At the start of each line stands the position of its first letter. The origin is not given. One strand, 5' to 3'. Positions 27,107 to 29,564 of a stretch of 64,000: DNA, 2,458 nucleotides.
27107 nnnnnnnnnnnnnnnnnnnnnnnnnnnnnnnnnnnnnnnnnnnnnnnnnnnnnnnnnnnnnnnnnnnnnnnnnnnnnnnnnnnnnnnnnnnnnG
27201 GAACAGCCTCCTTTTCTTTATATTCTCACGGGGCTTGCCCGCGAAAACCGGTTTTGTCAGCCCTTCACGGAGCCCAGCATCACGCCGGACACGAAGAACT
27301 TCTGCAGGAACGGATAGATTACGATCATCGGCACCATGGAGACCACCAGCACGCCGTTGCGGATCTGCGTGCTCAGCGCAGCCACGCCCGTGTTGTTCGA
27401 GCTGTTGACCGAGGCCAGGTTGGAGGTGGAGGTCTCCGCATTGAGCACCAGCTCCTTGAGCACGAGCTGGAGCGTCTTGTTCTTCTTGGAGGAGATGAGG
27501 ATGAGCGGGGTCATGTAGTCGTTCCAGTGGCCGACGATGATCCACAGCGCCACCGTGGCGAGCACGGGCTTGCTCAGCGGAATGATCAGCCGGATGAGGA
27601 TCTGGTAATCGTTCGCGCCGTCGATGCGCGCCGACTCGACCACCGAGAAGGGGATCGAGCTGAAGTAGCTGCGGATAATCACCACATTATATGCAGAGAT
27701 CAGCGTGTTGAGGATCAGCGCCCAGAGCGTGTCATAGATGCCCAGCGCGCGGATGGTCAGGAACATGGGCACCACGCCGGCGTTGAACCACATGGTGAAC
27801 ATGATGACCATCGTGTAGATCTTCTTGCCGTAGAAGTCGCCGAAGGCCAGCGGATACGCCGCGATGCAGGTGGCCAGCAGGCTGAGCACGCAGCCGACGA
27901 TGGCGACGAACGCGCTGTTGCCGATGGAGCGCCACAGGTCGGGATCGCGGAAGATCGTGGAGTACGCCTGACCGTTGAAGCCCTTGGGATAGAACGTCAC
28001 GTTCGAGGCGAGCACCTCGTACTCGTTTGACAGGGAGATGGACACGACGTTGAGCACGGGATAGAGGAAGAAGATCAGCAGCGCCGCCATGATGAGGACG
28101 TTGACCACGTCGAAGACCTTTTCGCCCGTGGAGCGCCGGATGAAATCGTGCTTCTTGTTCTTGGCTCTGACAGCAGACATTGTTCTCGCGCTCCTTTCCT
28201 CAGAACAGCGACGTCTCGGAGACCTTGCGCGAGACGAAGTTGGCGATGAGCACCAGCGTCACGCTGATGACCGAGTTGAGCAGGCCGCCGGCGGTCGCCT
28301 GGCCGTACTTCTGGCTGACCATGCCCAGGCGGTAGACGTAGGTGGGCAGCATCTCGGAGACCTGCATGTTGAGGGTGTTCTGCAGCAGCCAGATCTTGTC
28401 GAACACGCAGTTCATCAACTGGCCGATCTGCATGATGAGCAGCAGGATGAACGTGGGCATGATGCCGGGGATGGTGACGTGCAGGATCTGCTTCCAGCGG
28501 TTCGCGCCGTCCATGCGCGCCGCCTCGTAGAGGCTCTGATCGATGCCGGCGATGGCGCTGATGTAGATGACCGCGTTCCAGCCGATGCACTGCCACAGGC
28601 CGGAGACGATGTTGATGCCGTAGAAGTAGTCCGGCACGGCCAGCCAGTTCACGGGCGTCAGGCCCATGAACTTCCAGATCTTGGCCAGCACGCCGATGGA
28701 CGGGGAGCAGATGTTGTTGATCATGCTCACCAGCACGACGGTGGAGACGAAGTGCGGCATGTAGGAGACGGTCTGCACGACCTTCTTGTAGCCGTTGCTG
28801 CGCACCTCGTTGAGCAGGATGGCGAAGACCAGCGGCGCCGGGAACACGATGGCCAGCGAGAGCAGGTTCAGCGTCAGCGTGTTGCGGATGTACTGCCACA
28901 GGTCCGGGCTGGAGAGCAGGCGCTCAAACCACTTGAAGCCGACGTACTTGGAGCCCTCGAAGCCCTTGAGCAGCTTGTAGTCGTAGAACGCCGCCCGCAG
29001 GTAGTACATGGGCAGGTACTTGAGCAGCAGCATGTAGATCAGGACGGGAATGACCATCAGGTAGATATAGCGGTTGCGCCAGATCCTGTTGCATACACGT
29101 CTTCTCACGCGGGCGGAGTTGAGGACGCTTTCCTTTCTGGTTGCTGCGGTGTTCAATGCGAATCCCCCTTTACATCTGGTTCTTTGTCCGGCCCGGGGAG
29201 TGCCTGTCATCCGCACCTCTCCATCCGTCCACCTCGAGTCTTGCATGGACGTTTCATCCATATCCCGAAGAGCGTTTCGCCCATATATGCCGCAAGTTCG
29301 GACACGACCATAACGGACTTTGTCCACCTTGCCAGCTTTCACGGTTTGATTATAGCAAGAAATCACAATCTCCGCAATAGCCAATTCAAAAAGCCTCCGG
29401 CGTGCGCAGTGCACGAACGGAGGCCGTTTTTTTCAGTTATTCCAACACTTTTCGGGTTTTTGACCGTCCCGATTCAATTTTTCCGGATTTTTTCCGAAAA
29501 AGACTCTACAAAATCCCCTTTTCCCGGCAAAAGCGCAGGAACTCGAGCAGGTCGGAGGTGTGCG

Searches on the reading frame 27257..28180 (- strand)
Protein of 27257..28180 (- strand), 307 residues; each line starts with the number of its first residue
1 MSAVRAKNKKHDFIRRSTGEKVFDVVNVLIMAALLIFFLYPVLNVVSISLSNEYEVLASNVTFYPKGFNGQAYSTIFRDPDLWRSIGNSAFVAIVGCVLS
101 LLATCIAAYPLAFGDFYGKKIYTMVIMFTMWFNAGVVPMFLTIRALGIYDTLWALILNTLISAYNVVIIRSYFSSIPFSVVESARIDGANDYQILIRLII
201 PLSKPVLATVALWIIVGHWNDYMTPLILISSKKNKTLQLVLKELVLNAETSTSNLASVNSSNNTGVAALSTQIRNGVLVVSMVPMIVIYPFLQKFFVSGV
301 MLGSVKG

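Call 70: search_protein_families(library=pfam, proteins=[window:27257-28180:-], max_evalue=0.00001)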
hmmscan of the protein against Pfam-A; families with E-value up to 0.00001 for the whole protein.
window:27257-28180:- (307 aa): 1 family
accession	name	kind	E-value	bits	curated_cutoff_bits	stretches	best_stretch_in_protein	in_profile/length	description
PF00528.27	BPD_transp_1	-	4.2e-11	43.3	26.4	1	106-273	7-155/184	Binding-protein-dependent transport system inner membrane component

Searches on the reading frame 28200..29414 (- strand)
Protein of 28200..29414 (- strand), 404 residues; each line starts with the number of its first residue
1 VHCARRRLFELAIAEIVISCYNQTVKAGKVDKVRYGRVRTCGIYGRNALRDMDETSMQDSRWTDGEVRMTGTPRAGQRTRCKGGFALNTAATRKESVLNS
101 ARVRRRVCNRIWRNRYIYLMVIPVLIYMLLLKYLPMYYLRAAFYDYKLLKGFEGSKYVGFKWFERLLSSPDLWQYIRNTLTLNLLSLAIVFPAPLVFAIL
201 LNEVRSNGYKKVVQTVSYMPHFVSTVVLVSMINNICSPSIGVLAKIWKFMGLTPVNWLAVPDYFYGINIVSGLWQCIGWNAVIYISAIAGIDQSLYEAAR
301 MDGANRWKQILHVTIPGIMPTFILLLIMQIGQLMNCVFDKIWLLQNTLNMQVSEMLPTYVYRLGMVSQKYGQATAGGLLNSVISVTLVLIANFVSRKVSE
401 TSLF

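Call 70: search_protein_families(library=pfam, proteins=[window:28200-29414:-], max_evalue=0.00001)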
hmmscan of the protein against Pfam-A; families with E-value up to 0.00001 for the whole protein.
window:28200-29414:- (404 aa): 1 family
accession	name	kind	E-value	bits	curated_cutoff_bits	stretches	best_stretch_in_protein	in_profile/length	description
PF00528.27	BPD_transp_1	-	3.4e-17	63.2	26.4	1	193-399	4-183/184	Binding-protein-dependent transport system inner membrane component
